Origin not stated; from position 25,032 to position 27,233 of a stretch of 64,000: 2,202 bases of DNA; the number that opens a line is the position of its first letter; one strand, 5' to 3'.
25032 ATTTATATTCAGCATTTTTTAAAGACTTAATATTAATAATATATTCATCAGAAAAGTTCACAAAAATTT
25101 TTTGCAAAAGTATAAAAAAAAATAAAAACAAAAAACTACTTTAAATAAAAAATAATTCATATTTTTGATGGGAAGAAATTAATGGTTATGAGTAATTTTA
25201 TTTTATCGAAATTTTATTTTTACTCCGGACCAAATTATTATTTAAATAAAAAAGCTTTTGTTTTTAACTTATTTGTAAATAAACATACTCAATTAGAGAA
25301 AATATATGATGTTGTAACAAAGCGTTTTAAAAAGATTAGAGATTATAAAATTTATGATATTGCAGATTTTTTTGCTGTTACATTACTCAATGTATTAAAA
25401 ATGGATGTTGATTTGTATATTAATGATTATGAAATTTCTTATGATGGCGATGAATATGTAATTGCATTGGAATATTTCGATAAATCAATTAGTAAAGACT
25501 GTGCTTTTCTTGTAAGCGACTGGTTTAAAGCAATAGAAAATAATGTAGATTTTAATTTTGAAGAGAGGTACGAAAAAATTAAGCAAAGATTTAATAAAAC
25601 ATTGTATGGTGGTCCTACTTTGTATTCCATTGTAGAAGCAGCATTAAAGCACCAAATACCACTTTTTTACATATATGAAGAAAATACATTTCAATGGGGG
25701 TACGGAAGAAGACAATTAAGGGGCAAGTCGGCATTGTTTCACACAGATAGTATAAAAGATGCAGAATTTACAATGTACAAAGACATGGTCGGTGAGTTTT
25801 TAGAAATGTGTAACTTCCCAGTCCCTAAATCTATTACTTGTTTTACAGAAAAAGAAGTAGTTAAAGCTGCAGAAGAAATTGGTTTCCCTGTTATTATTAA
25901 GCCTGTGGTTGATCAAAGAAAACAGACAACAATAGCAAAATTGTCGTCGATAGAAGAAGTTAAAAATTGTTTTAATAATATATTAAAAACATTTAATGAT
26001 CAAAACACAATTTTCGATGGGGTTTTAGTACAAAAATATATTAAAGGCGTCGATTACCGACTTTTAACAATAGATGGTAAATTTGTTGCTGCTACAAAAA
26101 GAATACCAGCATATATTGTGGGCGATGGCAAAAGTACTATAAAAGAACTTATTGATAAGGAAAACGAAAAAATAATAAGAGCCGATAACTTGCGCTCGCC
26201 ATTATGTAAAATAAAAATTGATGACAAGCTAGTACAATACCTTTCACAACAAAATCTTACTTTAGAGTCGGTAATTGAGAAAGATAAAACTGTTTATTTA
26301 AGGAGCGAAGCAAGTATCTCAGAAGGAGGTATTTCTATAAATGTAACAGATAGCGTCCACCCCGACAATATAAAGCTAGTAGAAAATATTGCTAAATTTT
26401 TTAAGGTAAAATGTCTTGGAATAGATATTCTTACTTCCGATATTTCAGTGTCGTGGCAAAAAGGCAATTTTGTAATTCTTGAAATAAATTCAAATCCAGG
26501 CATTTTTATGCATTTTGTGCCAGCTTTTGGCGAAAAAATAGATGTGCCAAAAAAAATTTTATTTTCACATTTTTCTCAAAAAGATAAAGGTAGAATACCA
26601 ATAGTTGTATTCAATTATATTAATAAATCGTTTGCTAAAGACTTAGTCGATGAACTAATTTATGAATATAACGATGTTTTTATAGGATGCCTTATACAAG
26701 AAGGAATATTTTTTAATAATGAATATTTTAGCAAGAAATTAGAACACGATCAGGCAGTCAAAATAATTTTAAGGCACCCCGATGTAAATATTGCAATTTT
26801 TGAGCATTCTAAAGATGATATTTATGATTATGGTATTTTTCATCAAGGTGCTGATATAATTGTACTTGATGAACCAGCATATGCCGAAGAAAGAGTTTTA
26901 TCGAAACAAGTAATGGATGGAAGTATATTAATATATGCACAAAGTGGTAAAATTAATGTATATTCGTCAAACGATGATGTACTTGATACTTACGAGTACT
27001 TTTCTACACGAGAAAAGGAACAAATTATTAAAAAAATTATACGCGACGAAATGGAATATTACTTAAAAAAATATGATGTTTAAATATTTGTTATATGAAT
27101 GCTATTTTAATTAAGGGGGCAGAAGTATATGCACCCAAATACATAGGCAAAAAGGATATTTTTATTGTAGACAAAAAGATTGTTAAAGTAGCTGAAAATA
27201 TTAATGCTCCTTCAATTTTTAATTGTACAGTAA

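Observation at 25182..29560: Truncated cyanophycin-synthetase-like gene with both nucleotide loops degenerate, clustered with isoaspartyl dipeptidase and aspartokinase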

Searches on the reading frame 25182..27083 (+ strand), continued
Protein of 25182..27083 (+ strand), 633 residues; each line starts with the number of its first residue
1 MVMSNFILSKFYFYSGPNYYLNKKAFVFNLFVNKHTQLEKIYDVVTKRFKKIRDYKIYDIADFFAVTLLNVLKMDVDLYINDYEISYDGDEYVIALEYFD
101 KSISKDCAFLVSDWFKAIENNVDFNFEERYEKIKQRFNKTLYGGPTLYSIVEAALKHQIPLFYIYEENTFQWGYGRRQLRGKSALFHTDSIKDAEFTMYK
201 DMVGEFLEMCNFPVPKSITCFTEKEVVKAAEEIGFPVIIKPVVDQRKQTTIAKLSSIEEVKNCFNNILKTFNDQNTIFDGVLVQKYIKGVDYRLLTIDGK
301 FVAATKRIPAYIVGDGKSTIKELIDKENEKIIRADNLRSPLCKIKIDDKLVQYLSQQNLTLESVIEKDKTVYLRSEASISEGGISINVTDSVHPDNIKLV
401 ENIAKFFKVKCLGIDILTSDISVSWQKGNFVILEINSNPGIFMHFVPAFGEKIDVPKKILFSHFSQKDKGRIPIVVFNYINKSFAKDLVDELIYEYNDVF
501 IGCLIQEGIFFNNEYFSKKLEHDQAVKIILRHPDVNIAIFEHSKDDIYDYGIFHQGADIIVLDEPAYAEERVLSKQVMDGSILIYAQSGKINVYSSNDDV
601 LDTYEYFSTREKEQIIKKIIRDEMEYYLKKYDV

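Call 32: search_protein_families(library=ncbifam, proteins=[L008:8896-9750:+, L008:13136-14083:+, L060:10442-13108:+, L013:8591-9838:+, L008:14083-15057:-], max_evalue=0.00001)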
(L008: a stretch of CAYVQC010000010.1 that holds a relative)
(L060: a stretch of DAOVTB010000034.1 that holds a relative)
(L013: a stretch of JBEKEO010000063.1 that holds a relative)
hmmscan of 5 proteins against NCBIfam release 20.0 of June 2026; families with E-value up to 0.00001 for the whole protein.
L008:8896-9750:+ (285 aa): 2 families
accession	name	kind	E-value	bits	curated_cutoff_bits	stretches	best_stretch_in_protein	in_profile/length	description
TIGR02069.1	cyanophycinase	equivalog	2.6e-62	210.6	126.6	1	14-260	1-249/250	cyanophycinase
NF003642.0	PRK05282.1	equivalog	1.2e-06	28.2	156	1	82-146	68-131/233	dipeptidase PepE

L008:13136-14083:+ (316 aa): 12 families
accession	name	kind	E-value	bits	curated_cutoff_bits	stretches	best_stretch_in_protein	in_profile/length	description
NF000801.0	PRK00055.1-3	equivalog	9.8e-100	333.5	252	1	5-306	2-305/307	ribonuclease Z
TIGR02651.1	RNase_Z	equivalog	5e-93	311.5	292.95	1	6-303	1-301/302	ribonuclease Z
NF000800.0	PRK00055.1-1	equivalog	1.5e-55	188.3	398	1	7-301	3-302/305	ribonuclease Z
NF000805.0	PRK00055.2-3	equivalog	1.1e-48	166.1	416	1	8-308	7-304/307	ribonuclease Z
TIGR02649.1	true_RNase_BN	exception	8.3e-46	156.4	563.7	1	9-300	4-300/304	ribonuclease BN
NF000804.0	PRK00055.2-1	equivalog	5.9e-44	150.4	402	1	6-307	5-302/306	ribonuclease Z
NF002558.0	PRK02126.1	subfamily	1e-30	106.9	315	2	221-296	262-338/345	ribonuclease Z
NF041851.1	cyc_nuc_deg_phdiest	equivalog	1.1e-19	70.8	400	2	206-300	156-249/253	cyclic nucleotide-degrading phosphodiesterase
NF041257.1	GntH_guanitoxin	equivalog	5.9e-17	61.6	333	1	5-109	13-121/374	guanitoxin biosynthesis MBL fold metallo-hydrolase GntH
TIGR02650.1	RNase_Z_T_toga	equivalog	8.5e-10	38.3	507.05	0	222-276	196-248/277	ribonuclease Z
NF000806.0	PRK00055.2-4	equivalog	1.5e-08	34.2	363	1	6-119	3-119/280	ribonuclease Z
NF002553.0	PRK02113.1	equivalog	8.4e-06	25.4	386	1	19-151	31-160/252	MBL fold metallo-hydrolase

L060:10442-13108:+ (889 aa): 17 families
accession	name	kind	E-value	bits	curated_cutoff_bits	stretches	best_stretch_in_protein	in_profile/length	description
TIGR02068.2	cya_phycin_syn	equivalog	9.9e-242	804.6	850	1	24-878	1-860/862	cyanophycin synthetase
NF010623.0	PRK14016.1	subfamily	3.9e-238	792.9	877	1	23-880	1-864/871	cyanophycin synthetase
NF002688.0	PRK02471.1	equivalog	7.3e-42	143.7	425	1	177-491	428-754/756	bifunctional glutamate--cysteine ligase GshA/glutathione synthetase GshB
TIGR03103.1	trio_acet_GNAT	equivalog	3.9e-41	141.2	569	1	182-492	242-544/547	N-acetylglutaminylglutamine synthetase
TIGR01435.1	glu_cys_lig_rel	equivalog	2e-22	79.3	656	1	206-489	438-719/719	bifunctional glutamate--cysteine ligase/glutathione synthetase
NF010628.0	PRK14022.1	equivalog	2.6e-20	72.6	536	1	469-879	83-466/483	UDP-N-acetylmuramoyl-L-alanyl-D-glutamate--L-lysine ligase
TIGR00768.1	rimK_fam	subfamily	2.4e-18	66.5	143.4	1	229-339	80-192/276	RimK family alpha-L-glutamate ligase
NF040720.1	MptN_Meth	equivalog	2.4e-18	66.2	350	1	230-338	95-203/291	tetrahydromethanopterin:alpha-L-glutamate ligase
NF001126.0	PRK00139.1-4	equivalog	1e-15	57.3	373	1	402-885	18-474/486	UDP-N-acetylmuramoyl-L-alanyl-D-glutamate--2,6-diaminopimelate ligase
TIGR01085.1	murE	subfamily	2e-14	53.3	257.3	1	455-885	44-463/472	UDP-N-acetylmuramyl-tripeptide synthetase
NF008896.0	PRK11929.1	equivalog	2.8e-12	45.3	1023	1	495-758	602-842/965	bifunctional UDP-N-acetylmuramoyl-L-alanyl-D-glutamate--2,6-diaminopimelate ligase MurE/UDP-N-acetylmuramoyl-tripeptide--D-alanyl-D-alanine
TIGR02144.1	LysX_arch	equivalog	4.9e-12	45.5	275.6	1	229-338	80-191/281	lysine biosynthesis protein LysX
NF001123.0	PRK00139.1-1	equivalog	1.6e-10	40.3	586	1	489-885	99-481/493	UDP-N-acetylmuramoyl-L-alanyl-D-glutamate--2,6-diaminopimelate ligase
TIGR01143.1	murF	subfamily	8.1e-09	34.9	288.6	1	493-754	70-302/418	UDP-N-acetylmuramoyl-tripeptide--D-alanyl-D-alanine ligase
NF001124.0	PRK00139.1-2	equivalog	9.1e-08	31.3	476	1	480-883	95-482/500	UDP-N-acetylmuramoyl-L-alanyl-D-glutamate--2,6-diaminopimelate ligase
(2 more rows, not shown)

L013:8591-9838:+ (416 aa): 1 family
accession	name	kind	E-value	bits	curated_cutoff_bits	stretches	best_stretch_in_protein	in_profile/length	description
TIGR02168.1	SMC_prok_B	equivalog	1.3e-06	26.5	567.35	1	138-414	707-981/1181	chromosome segregation protein SMC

L008:14083-15057:- (324 aa): 4 families
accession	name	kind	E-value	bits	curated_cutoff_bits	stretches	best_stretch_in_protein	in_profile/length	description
TIGR00545.2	lipoyltrans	equivalog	4.4e-104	348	280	1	2-324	3-328/328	lipoate--protein ligase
NF053790.1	LplA_LipA_fuse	exception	1.5e-68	231.9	800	1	9-324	14-325/606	bifunctional lipoate--protein ligase/lipoyl synthase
NF053750.1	LplA_large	exception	3.9e-26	92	480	1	35-237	40-246/248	lipoate-protein ligase large subunit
NF053751.1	LplAB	exception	3.4e-18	65.8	550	1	29-235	133-343/348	lipoate-protein ligase LplAB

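Call 41: list_cluster_members(proteins=[P0001])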
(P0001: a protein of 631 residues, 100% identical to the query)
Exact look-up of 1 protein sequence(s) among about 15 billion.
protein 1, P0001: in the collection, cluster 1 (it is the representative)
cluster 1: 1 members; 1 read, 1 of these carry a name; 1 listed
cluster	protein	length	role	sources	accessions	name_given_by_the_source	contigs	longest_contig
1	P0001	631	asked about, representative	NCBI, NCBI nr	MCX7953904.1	MAG: acetate--CoA ligase family protein [Bacteroidales bacterium] | acetate--CoA ligase family protein [Bacteroidales bacterium]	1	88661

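Call 53: predict_structure(alignment_id=A1)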
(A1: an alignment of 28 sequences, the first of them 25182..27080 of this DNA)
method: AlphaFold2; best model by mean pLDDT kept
length: 633 residues; sequences in the alignment: 28
mean_pLDDT: 79.3   pTM: 0.73
mean pLDDT of the five models: 79.3, 74.1, 72.1, 71.8, 70.3
residues with pLDDT >= 90: 202; 70-90: 285; 50-70: 93; < 50: 53
segments of 3 or more residues with pLDDT < 50: 1-3, 182-201, 244-251, 337-340, 438-453
pLDDT, mean of each block of 10 residues (from residue 1): 73 88 91 80 90 87 93 74 86 88 91 92 92 76 55 76 67 79 40 36 65 75 86 84 47 80 84 69 75 70 73 92 89 55 79 88 93 74 69 86 72 73 81 56 28 53 74 95 96 91 94 87 89 92 88 89 91 86 95 92 96 97 93 84
secondary structure, 60 per line:
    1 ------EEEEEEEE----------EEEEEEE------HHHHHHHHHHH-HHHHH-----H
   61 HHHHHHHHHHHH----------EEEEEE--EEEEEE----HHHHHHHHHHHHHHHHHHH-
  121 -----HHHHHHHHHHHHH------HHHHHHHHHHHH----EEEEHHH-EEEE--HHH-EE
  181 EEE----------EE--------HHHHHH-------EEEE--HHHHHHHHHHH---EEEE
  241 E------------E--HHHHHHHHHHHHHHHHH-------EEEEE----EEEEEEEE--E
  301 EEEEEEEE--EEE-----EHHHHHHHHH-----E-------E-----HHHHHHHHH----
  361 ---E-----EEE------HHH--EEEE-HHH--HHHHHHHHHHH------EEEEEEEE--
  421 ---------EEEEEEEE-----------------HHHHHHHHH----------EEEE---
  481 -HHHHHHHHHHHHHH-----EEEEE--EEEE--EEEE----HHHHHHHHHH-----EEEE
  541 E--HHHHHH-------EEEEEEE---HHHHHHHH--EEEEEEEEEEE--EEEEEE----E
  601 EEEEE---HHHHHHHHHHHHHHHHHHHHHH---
elements in order: E7-14 E25-31 H38-48 H50-54 H60-72 E83-88 E91-96 H101-119 H126-138 H145-156 E161-164 E169-172 E179-183 H204-209 E217-220 H223-233 E237-241 H257-273 E281-285 E290-297 E300-308 E311-313 H320-328 H348-356 E370-372 E384-387 H394-404 E411-418 E430-437 H455-463 E474-477 H482-495 E501-505 E508-511 E514-517 H522-531 E537-541 H544-549 E557-563 H567-574 E577-587 E590-595 E600-605 H609-630

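Call 55: fold_search(model_id=the predicted structure, library=pdb)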
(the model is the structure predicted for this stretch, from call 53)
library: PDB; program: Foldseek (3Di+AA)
matches with E <= 10: 1053; with E <= 0.001: 265
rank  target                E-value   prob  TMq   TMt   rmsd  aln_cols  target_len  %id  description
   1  7ta5                  5.2e-58  1.00  0.50  0.54  21.1       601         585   38  Crystal structure of cyanophycin synthetase 2 from Gloeothece citriformis (released 2022-03-02)
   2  8fxi_C                2.1e-55  1.00  0.53  0.54  21.6       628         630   34  Cryo-EM structure of Stanieria sp. CphA2 in complex with ADPCP and 4x(beta-Asp-Arg) (released 2023-06-14)
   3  8fxi_B                2.5e-54  1.00  0.53  0.55  21.4       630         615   33  Cryo-EM structure of Stanieria sp. CphA2 in complex with ADPCP and 4x(beta-Asp-Arg) (released 2023-06-14)
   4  8fxh_A                1.8e-52  1.00  0.52  0.53  23.1       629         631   35  Cryo-EM structure of Stanieria sp. CphA2 (released 2023-06-14)
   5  8fxi_A                2.1e-50  1.00  0.53  0.56  21.0       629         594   33  Cryo-EM structure of Stanieria sp. CphA2 in complex with ADPCP and 4x(beta-Asp-Arg) (released 2023-06-14)
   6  7lgq_A                7.3e-41  1.00  0.42  0.32  20.7       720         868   23  Cyanophycin synthetase 1 from Synechocystis sp. UTEX2470 with ATP and 8x(Asp-Arg)-Asn (released 2021-08-18)
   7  7txv_A                1.9e-40  1.00  0.41  0.31  20.7       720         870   23  Cyanophycin synthetase 1 from Synechocystis sp. UTEX2470 E82Q with ATP and 16x(Asp-Arg) (released 2022-06-01)
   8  7lg5_A                4.3e-40  1.00  0.41  0.31  21.0       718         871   23  Synechocystis sp. UTEX2470 Cyanophycin synthetase 1 with ATP (released 2021-08-18)
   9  7lgj_A                2.2e-39  1.00  0.42  0.32  20.9       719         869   23  Cyanophycin synthetase 1 from Synechocystis sp. UTEX2470 with ADPCP and 8x(Asp-Arg)-NH2 (released 2021-08-18)
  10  7wae_C                1.5e-38  1.00  0.41  0.37  20.4       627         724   22  Trichodesmium erythraeum cyanophycin synthetase 1 (TeCphA1) with ATPgammaS, 4x(beta-Asp-Arg), and aspartate (released 2022-09-07)
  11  7wac_A                3.5e-38  1.00  0.44  0.39  21.3       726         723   20  Trichodesmium erythraeum cyanophycin synthetase 1 (TeCphA1) (released 2022-09-07)
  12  7wae_A                5.4e-38  1.00  0.42  0.31  20.5       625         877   22  Trichodesmium erythraeum cyanophycin synthetase 1 (TeCphA1) with ATPgammaS, 4x(beta-Asp-Arg), and aspartate (released 2022-09-07)
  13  7lgn_A                3.4e-37  1.00  0.45  0.41  22.1       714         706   20  Cyanophycin synthetase 1 from T. morbirosei (released 2021-08-18)
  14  7lgn_B                5.4e-34  1.00  0.44  0.34  20.6       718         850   20  Cyanophycin synthetase 1 from T. morbirosei (released 2021-08-18)
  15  7lgm_A                1.0e-31  1.00  0.44  0.39  20.6       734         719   22  Cyanophycin synthetase from A. baylyi DSM587 with ATP (released 2021-08-18)
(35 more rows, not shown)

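Call 57: find_related_loci(query=window:25182-27080:+, collection=metagenome_contigs, flank=10000)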
Query window:25182-27080:+ (633 aa) in metagenome_contigs; peptide patterns used: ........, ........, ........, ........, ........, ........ (x = any residue, [..] = any of these).
446 stretches matched a pattern; 49 encode a relative of the query (tblastn E <= 1e-3); 49 distinct loci.
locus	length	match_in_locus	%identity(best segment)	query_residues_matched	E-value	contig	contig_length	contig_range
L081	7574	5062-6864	51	5-604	0e+0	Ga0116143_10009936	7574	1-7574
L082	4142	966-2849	47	3-632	0e+0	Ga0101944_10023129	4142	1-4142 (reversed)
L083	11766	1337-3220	48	3-632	0e+0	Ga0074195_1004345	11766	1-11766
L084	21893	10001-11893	48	4-632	0e+0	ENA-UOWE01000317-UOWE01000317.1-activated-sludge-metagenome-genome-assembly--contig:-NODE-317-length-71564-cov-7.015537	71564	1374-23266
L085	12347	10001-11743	51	5-584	0e+0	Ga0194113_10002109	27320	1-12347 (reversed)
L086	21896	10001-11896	48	4-632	0e+0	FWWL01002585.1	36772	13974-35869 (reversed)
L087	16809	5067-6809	51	5-584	0e+0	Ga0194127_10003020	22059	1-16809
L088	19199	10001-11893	48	4-632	0e+0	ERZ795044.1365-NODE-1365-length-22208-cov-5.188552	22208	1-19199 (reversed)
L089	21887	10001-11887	51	3-631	0e+0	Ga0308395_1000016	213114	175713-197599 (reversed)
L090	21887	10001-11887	48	3-632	0e+0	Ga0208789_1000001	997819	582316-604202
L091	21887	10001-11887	48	4-632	0e+0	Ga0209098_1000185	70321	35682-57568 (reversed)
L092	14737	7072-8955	50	5-632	0e+0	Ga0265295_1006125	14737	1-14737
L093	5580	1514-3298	49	4-597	0e+0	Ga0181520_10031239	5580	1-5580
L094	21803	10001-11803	50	5-604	0e+0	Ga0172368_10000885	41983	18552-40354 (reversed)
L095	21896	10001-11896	48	4-632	0e+0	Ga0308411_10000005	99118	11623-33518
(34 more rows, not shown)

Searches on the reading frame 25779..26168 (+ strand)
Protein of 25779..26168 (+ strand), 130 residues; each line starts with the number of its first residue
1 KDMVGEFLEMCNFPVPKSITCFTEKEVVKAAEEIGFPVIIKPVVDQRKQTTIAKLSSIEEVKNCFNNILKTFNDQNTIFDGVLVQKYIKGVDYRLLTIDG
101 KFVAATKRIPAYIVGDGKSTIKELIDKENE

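Call 44: find_homologous_proteins(query=window:25779-26168:+, max_evalue=1e-10)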
Query seq(130 aa): 12 candidates shared short words with the query, none scored E <= 1e-10.
